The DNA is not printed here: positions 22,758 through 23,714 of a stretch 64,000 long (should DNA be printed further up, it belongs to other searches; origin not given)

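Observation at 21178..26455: Translationally coupled four-gene operon: cholesterol-oxidase-like GMC flavoprotein, orphan protein, membrane-anchored metallophosphoesterase, Cys-type alpha/beta hydrolase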

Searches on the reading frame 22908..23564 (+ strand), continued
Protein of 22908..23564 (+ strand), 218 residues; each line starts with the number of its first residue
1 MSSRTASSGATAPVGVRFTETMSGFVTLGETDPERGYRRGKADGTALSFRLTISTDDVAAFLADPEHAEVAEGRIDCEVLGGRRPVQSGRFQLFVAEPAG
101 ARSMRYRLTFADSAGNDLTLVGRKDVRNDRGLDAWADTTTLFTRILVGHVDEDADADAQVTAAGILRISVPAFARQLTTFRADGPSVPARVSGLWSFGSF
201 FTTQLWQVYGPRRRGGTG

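Call 57: search_solved_structures(query=A1, max_evalue=10)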
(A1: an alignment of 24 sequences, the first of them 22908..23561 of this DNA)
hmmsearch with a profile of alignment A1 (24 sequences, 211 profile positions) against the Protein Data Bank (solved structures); distinct sequences matched with E-value up to 10: 4.
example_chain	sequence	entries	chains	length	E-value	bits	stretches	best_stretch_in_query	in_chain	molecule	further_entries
7jm1_A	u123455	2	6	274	1.5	11.6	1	38-87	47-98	Aminocyclitol acetyltransferase ApmA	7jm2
7jm0_A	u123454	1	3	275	1.5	11.6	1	38-87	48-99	Aminocyclitol acetyltransferase ApmA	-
7uuo_A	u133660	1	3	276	1.5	11.6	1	38-87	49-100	Aminocyclitol acetyltransferase ApmA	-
7uuj_A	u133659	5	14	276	1.5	11.6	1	38-87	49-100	Aminocyclitol acetyltransferase ApmA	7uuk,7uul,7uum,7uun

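Call 79: search_dna_similar(query=window:22908-23561:+, collection=plasmids, mode=protein, max_rows=25)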
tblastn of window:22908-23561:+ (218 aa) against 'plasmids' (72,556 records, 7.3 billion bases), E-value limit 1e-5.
Records with a match: 138; places in all: 138; records where one place covers at least 80% of the query: 137.
Best place of each record, by identity: <60% 138.
By first word of the organism name: Ralstonia 127; Pseudonocardia 2; Rhizobium 2; Streptomyces 1; Arthrobacter 1; Azospirillum 1; Leptospira 1; Bernardetia 1; Persicobacter 1; Variovorax 1.
By predicted mobility (MOB-suite, as given by PLSDB): mobilizable 102; non-mobilizable 34; conjugative 2.
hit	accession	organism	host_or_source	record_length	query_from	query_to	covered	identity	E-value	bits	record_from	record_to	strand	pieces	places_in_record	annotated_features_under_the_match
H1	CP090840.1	Streptomyces viridifaciens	Whole organism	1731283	16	212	90%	50.0%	4e-50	181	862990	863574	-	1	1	GMC oxidoreductase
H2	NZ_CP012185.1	Pseudonocardia sp. EC080619-01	Apterostigma dentigerum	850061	11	209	91%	46.3%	3e-42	158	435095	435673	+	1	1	hypothetical protein | GMC family oxidoreductase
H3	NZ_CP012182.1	Pseudonocardia sp. EC080610-09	Apterostigma dentigerum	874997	11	209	91%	46.3%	3e-42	158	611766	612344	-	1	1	hypothetical protein | GMC family oxidoreductase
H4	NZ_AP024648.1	Arthrobacter sp. StoSoilB13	-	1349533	16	210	89%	46.3%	5e-44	163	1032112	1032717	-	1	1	record has no annotation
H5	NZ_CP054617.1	Azospirillum oryzae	cell culture,soil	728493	5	210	94%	37.2%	3e-26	112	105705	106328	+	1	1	alpha/beta fold hydrolase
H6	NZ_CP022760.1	Ralstonia solanacearum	Solanum tuberosum,single cell,Potato ...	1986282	5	217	98%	33.3%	1e-24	108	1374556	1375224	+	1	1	none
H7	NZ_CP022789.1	Ralstonia solanacearum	Solanum tuberosum,single cell,Potato ...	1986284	5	217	98%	33.3%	1e-24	108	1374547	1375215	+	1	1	none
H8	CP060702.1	Ralstonia solanacearum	tomato,cell culture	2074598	5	210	94%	34.4%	6e-25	108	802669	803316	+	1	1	none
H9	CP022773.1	Ralstonia solanacearum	Solanum tuberosum,single cell,Potato ...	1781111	5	210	94%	34.4%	7e-25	108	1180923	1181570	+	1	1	choline dehydrogenase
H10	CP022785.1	Ralstonia solanacearum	Solanum tuberosum,single cell,Potato ...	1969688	5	210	94%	34.4%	7e-25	108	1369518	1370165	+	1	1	choline dehydrogenase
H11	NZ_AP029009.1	Ralstonia pseudosolanacearum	-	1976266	5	210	94%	34.4%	7e-25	108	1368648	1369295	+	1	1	none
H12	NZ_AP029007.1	Ralstonia pseudosolanacearum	-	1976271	5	210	94%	34.4%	7e-25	108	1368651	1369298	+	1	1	none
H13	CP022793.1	Ralstonia solanacearum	Solanum tuberosum,single cell,Potato ...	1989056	5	210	94%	34.4%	7e-25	108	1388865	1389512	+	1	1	choline dehydrogenase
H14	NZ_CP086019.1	Ralstonia sp. RS642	sunflower,cell culture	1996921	5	210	94%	34.4%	7e-25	108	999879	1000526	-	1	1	none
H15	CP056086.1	Ralstonia solanacearum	cell clture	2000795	5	210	94%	34.4%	7e-25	108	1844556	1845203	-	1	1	alpha/beta fold hydrolase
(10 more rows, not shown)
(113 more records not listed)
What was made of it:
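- Copies sit on large Streptomyces and Pseudonocardia plasmids (call 79).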

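Call 81: get_annotated_region(hit=H15, flank=7000)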
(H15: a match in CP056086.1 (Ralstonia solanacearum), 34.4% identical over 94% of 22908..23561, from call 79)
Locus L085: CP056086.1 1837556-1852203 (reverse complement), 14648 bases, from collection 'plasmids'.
description: Ralstonia solanacearum strain FJAT91-F8 plasmid plas1, complete sequence
organism: Ralstonia solanacearum (NCBI taxid 305)
taxonomy: Bacteria; Pseudomonadota; Betaproteobacteria; Burkholderiales; Burkholderiaceae; Ralstonia; Ralstonia solanacearum
host: -; source: cell clture; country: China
typing (MOB-suite, as given by PLSDB): mobilizable; relaxase MOBP
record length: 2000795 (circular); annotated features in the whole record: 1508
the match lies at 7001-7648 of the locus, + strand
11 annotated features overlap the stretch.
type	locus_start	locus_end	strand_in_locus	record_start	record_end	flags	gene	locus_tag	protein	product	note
CDS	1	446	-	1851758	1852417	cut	-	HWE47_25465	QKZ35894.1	response regulator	-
CDS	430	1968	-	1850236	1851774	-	-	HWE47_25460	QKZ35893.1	HAMP domain-containing protein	-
CDS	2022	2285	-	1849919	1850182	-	-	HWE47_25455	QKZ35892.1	hypothetical protein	-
CDS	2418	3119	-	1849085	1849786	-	-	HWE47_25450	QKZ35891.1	TetR/AcrR family transcriptional regulator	-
CDS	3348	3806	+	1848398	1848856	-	-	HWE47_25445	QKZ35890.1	hypothetical protein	-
CDS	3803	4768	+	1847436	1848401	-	-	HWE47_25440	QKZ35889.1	DUF2145 domain-containing protein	-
CDS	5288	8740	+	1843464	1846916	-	-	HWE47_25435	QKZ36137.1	alpha/beta fold hydrolase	-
CDS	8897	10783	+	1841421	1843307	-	-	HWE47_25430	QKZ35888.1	c-type cytochrome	-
CDS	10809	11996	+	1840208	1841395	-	-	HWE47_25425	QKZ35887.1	metallophosphoesterase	-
CDS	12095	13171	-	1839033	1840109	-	-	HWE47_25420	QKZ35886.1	hypothetical protein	-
CDS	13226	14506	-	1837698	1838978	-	-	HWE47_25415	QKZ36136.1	hypothetical protein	-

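Call 82: get_annotated_region(hit=H1, flank=7000)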
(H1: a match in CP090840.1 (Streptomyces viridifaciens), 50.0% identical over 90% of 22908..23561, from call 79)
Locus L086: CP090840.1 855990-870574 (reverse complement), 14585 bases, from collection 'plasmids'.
description: Streptomyces viridifaciens strain DSM 40239 plasmid pKVP1, complete sequence
organism: Streptomyces viridifaciens (NCBI taxid 48665)
taxonomy: Bacteria; Actinomycetota; Actinomycetes; Kitasatosporales; Streptomycetaceae; Streptomyces; Streptomyces viridifaciens
host: -; source: Whole organism; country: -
typing (MOB-suite, as given by PLSDB): mobilizable; relaxase MOBP
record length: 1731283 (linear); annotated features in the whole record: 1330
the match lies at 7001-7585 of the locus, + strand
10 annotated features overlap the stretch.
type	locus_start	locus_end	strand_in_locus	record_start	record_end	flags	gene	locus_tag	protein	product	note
CDS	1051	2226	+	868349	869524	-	-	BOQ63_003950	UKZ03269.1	glutathione-independent formaldehyde dehydrogenase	-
CDS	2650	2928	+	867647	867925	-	-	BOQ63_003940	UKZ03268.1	hypothetical protein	-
CDS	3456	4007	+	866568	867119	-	-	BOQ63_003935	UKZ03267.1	hypothetical protein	-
CDS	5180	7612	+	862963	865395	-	-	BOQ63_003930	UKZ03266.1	GMC oxidoreductase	-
CDS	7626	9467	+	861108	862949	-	-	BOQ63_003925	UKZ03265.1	hypothetical protein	-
CDS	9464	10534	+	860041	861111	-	-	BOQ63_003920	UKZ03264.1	alpha/beta hydrolase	-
CDS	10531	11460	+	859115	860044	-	-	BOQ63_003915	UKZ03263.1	acetoacetate decarboxylase family protein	-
CDS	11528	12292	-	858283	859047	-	-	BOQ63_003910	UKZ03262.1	maleylpyruvate isomerase family mycothiol-dependent enzyme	-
CDS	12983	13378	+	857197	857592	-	-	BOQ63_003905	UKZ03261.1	transglycosylase SLT domain-containing protein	-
CDS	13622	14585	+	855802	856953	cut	-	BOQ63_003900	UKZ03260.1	inorganic phosphate transporter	-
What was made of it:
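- S. viridifaciens pKVP1 has the same gene order as the window, with 4-nt overlaps (call 82).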

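Call 83: search_protein_families(library=pfam, proteins=[L085:5288-8740:+, L085:8897-10783:+, L085:10809-11996:+, L085:3803-4768:+, L085:3348-3806:+, L085:12095-13171:-, L085:13226-14506:-], max_evalue=0.001)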
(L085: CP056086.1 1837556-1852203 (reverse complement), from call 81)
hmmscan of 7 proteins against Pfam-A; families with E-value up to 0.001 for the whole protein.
L085:5288-8740:+ (1150 aa): 7 families
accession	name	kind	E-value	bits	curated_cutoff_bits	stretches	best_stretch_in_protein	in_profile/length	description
PF05199.19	GMC_oxred_C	-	1.1e-12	49.2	24.6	1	486-550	80-138/139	GMC oxidoreductase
PF00732.25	GMC_oxred_N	-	3.4e-12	47.1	23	1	85-292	14-200/218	GMC oxidoreductase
PF00561.26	Abhydrolase_1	-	9.5e-10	39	25.8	1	838-947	2-102/245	alpha/beta hydrolase fold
PF12697.13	Abhydrolase_6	-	8.8e-06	27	26.3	1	840-1128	2-207/217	Alpha/beta hydrolase family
PF01266.30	DAO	-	9.3e-06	25.8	27.9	0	16-48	1-33/353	FAD dependent oxidoreductase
PF07992.20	Pyr_redox_2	-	0.00031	20.7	26.1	0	15-50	1-36/291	Pyridine nucleotide-disulphide oxidoreductase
PF12831.13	FAD_oxidored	-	0.00079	19.3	27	0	16-47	1-32/416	FAD dependent oxidoreductase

L085:8897-10783:+ (628 aa): 3 families
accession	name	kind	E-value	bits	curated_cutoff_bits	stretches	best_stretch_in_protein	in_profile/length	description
PF21419.2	RoxA-like_Cyt-c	-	1.8e-15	56.6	26.7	1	529-566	2-38/39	RoxA-like, cytochrome c-like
PF13442.11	Cytochrome_CBB3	-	3.9e-09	37.1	27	1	460-483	3-25/68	Cytochrome C oxidase, cbb3-type, subunit III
PF00034.26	Cytochrom_C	-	8.5e-08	33.9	21.3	0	461-485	2-26/90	Cytochrome c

L085:10809-11996:+ (395 aa): 1 family
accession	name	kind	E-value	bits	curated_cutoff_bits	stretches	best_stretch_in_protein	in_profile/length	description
PF00149.33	Metallophos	-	0.0009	20.2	21.5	0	135-314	3-190/191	Calcineurin-like phosphoesterase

L085:3803-4768:+ (321 aa): 1 family
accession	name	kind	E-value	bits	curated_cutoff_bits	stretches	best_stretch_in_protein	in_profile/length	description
PF09916.15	DUF2145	-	3e-55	187.3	25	1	64-276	3-200/200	Uncharacterized protein conserved in bacteria (DUF2145)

L085:3348-3806:+ (152 aa): 0 families

L085:12095-13171:- (358 aa): 1 family
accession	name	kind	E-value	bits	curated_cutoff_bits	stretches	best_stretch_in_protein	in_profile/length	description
PF20551.3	DUF6765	-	1.1e-96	324.7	26.6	1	3-348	1-324/325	Family of unknown function (DUF6765)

L085:13226-14506:- (426 aa): 0 families

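Call 98: search_protein_families(library=ncbifam, proteins=[L086:10531-11460:+, L085:10809-11996:+, L085:8897-10783:+], max_evalue=0.01)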
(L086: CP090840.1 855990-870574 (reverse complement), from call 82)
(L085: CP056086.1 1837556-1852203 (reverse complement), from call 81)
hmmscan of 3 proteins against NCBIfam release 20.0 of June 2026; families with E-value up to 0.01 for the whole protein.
L086:10531-11460:+ (309 aa): 0 families

L085:10809-11996:+ (395 aa): 1 family
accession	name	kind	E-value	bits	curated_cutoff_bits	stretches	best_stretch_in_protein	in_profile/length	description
TIGR03767.1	P_acnes_RR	hypoth_equivalog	0.00013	20.7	330.75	1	218-286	287-353/496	TIGR03767 family metallophosphoesterase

L085:8897-10783:+ (628 aa): 8 families
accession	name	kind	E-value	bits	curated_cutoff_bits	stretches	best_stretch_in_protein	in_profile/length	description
NF040606.1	CytoC_perox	subfamily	9.2e-59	200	150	2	522-627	419-524/524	di-heme-cytochrome C peroxidase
NF050033.2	RoxA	exception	1.3e-16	60.3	1000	2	523-570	506-552/673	rubber dioxygenase RoxA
NF051462.1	RoxC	equivalog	1.5e-14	53.1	900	2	525-575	649-697/812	putative rubber dioxygenase RoxC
NF050034.1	RoxB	equivalog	3.8e-14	52.1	900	1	526-584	478-535/652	rubber dioxygenase RoxB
TIGR04494.1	c550_PedF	equivalog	0.00026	20.9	122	0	419-495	13-85/133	cytochrome c-550 PedF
NF011054.0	PRK14486.1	equivalog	0.0012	18.5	447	0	459-509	214-261/294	putative bifunctional cbb3-type cytochrome c oxidase subunit II/cytochrome c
TIGR03045.1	PS_II_C550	equivalog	0.0026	17.4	177.75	0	459-498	50-91/159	photosystem II cytochrome c-550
NF052248.1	SorU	equivalog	0.0078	16.4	100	0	469-502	11-45/72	SorU family sulfite dehydrogenase c-type cytochrome subunit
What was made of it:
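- On 3Fe-4S-containing FAD dehydrogenase catalytic subunits (BcGDH type): The cytochrome next to the Ralstonia fusion belongs to the di-haem cytochrome c peroxidase family (call 98).
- Tried and rejected: It belongs to the di-haem cytochrome c peroxidase family (200 bits against a cutoff of 150; call 98).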
